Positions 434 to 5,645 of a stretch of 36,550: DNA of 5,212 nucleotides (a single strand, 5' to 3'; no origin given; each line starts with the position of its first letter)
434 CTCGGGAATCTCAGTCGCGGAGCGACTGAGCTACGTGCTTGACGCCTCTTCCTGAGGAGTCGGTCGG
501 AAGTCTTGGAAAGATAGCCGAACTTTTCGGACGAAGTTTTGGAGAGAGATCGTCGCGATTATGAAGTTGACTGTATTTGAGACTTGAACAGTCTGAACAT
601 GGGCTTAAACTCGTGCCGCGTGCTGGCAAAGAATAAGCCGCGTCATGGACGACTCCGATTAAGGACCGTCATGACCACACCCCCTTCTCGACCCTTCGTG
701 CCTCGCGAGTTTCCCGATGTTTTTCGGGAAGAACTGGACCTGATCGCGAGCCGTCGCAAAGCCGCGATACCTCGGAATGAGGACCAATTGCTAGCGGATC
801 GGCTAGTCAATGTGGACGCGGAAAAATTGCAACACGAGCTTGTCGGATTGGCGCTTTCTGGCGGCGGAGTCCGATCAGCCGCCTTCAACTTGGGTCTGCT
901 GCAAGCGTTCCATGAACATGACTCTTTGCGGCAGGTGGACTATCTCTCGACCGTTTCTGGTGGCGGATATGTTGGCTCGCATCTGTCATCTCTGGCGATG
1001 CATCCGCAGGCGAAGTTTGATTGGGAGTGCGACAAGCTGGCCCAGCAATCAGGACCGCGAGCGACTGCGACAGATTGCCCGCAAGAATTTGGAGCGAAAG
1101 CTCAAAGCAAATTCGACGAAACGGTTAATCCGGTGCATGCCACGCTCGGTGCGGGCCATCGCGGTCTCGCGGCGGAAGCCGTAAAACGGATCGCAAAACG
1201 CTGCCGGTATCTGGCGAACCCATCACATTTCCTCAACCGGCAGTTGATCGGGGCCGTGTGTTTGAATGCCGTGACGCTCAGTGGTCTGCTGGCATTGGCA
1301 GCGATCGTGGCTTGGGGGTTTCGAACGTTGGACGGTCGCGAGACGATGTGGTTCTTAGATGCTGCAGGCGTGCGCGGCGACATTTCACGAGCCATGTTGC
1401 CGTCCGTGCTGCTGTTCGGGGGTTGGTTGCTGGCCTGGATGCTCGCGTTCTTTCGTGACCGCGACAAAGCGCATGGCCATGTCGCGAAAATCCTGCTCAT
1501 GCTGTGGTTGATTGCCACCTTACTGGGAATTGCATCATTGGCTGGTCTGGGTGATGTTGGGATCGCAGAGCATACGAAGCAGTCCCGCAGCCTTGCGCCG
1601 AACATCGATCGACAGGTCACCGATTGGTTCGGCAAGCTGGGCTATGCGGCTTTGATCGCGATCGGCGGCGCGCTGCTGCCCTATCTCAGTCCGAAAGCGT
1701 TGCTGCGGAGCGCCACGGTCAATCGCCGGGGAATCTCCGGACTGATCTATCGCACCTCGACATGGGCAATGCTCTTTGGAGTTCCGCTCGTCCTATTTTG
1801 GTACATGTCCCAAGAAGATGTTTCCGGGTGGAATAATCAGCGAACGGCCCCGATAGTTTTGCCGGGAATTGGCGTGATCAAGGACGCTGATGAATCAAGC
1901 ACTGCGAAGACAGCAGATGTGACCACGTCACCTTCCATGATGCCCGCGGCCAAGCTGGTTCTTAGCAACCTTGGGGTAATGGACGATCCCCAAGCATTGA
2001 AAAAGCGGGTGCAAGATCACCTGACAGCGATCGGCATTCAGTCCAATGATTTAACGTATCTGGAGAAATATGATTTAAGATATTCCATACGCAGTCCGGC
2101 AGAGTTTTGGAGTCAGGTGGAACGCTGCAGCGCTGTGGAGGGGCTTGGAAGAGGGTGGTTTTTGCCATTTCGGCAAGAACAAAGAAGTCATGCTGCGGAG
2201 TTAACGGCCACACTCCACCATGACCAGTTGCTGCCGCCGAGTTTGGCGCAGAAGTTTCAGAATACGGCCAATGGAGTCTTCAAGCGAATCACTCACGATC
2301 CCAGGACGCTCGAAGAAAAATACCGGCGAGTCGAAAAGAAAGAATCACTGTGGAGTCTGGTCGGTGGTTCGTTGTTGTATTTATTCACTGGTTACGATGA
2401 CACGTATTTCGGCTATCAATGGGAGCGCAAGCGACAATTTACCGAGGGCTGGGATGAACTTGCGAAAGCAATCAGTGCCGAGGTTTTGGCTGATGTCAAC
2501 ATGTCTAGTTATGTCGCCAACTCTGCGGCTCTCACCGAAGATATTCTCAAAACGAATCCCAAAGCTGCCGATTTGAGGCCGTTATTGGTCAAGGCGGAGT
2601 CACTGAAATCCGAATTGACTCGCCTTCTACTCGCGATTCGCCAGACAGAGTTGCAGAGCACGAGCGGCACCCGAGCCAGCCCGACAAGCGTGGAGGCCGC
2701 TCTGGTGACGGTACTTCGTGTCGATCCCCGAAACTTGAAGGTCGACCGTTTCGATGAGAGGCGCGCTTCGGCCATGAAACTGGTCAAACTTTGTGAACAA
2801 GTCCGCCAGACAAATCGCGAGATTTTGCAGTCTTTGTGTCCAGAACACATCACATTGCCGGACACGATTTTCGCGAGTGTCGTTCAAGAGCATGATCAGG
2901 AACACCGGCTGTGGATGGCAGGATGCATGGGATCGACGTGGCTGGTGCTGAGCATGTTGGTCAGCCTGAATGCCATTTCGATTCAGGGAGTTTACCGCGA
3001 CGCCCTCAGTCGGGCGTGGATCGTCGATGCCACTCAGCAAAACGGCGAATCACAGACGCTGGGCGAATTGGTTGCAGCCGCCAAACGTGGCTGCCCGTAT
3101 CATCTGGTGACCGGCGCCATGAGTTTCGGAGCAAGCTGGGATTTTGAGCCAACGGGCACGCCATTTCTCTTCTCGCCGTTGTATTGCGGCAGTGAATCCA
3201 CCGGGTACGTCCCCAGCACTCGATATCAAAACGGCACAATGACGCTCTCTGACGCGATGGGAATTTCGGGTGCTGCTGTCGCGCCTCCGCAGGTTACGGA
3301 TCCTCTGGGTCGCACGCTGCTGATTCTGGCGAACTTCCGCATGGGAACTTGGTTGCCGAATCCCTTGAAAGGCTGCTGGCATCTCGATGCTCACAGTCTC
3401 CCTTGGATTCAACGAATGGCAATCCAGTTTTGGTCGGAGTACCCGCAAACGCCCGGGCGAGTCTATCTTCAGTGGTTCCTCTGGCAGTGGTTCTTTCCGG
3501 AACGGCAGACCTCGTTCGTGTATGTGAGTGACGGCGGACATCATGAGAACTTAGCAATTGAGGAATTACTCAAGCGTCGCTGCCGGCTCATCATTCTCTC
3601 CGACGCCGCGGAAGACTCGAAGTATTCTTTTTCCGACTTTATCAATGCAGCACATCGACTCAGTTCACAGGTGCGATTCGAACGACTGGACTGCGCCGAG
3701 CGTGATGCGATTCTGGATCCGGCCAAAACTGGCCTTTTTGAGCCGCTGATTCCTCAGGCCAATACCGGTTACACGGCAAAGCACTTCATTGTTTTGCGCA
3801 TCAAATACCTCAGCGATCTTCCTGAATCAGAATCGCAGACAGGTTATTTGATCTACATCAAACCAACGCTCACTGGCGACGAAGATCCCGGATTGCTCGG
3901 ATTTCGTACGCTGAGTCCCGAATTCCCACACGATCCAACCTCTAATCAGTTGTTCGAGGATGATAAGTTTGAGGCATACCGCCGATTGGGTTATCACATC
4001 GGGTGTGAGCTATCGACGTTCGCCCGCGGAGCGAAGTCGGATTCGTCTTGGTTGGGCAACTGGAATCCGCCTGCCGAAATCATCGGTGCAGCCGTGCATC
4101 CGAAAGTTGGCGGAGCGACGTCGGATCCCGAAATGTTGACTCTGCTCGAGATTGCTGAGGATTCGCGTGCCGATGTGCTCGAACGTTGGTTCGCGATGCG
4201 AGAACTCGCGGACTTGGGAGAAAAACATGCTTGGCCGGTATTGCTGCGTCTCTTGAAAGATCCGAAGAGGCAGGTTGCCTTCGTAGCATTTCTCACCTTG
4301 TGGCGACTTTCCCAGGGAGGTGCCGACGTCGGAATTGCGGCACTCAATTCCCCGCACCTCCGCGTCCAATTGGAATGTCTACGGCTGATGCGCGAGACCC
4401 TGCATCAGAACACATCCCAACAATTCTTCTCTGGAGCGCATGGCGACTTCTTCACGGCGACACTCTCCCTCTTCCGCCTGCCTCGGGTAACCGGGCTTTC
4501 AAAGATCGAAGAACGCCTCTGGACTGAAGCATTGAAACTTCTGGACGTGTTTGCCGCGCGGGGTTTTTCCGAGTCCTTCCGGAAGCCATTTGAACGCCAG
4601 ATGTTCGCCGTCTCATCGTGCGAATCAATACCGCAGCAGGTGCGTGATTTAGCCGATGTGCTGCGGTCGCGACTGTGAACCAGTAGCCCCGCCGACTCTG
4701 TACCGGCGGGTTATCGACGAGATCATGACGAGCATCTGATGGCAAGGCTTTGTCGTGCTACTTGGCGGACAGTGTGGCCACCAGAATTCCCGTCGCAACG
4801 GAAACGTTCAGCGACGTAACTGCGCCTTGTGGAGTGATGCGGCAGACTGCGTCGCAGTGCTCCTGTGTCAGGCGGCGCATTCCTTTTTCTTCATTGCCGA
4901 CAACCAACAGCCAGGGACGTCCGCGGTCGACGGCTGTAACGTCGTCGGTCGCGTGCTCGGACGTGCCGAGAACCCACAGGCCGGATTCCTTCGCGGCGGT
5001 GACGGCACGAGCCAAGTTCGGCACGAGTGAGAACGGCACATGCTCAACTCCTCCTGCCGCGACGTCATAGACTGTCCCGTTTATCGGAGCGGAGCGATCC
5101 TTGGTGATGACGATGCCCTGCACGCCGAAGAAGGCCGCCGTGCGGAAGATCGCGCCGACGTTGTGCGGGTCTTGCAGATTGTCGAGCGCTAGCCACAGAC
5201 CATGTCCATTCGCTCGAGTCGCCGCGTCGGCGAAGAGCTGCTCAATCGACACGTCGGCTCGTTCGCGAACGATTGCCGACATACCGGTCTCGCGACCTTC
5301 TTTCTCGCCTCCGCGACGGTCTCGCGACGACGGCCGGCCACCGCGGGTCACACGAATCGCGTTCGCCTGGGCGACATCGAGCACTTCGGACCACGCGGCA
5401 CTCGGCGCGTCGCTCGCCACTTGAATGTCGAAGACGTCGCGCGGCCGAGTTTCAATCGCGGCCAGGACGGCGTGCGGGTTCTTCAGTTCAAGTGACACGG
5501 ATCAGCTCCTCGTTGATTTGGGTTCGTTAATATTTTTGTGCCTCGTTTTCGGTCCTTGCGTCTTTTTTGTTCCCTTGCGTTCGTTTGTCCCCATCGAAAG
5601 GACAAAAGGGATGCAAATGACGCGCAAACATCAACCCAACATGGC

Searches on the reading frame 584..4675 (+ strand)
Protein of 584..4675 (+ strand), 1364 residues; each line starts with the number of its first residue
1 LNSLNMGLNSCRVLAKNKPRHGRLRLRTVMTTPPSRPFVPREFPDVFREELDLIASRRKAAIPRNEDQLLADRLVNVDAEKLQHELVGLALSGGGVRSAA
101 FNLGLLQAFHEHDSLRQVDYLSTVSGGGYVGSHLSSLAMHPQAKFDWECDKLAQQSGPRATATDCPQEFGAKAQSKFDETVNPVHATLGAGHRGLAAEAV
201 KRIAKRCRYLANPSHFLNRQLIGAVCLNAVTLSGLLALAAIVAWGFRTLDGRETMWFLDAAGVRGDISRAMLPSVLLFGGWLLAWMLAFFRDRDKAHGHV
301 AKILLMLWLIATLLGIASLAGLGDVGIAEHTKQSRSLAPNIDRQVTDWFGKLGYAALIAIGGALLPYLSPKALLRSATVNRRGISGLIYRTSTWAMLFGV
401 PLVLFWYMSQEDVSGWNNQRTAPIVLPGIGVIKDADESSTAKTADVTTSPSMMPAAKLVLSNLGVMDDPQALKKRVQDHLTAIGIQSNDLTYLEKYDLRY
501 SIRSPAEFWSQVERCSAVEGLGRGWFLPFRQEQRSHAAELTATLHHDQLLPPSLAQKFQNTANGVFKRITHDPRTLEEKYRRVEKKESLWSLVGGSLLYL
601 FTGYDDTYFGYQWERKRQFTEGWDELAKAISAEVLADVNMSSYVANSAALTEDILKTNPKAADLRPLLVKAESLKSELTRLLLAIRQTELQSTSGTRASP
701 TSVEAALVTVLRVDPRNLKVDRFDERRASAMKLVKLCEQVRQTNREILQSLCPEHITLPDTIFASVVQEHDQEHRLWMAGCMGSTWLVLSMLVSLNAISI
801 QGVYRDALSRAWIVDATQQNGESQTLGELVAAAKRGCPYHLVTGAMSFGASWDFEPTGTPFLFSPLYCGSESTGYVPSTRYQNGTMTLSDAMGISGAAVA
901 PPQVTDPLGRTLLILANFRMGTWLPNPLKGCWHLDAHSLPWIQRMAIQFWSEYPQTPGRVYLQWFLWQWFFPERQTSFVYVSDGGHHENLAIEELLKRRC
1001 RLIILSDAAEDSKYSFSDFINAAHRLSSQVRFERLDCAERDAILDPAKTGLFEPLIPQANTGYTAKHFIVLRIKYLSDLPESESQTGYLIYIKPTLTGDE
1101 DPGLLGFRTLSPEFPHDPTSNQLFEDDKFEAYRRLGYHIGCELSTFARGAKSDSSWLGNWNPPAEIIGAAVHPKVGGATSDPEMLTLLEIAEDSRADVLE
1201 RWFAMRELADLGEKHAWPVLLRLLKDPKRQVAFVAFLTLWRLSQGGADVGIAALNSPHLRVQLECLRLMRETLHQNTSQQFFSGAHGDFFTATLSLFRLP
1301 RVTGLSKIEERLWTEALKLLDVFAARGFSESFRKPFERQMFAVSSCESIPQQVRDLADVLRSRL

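Call 46: search_protein_families(library=pfam, proteins=[window:584-4675:+], max_evalue=0.001)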
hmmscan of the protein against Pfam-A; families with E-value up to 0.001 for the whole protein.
window:584-4675:+ (1364 aa): 1 family
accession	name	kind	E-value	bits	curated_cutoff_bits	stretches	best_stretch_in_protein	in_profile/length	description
PF01734.28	Patatin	-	4e-07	30.9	27.7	1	89-151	1-59/191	Patatin-like phospholipase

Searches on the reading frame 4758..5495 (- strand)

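Call 46: search_protein_families(library=pfam, proteins=[window:4758-5495:-], max_evalue=0.001)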
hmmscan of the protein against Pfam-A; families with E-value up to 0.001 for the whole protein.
window:4758-5495:- (245 aa): 1 family
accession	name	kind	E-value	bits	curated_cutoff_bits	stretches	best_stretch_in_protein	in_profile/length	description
PF00588.24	SpoU_methylase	-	2.3e-38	132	29.7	1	100-239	2-141/142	SpoU rRNA Methylase family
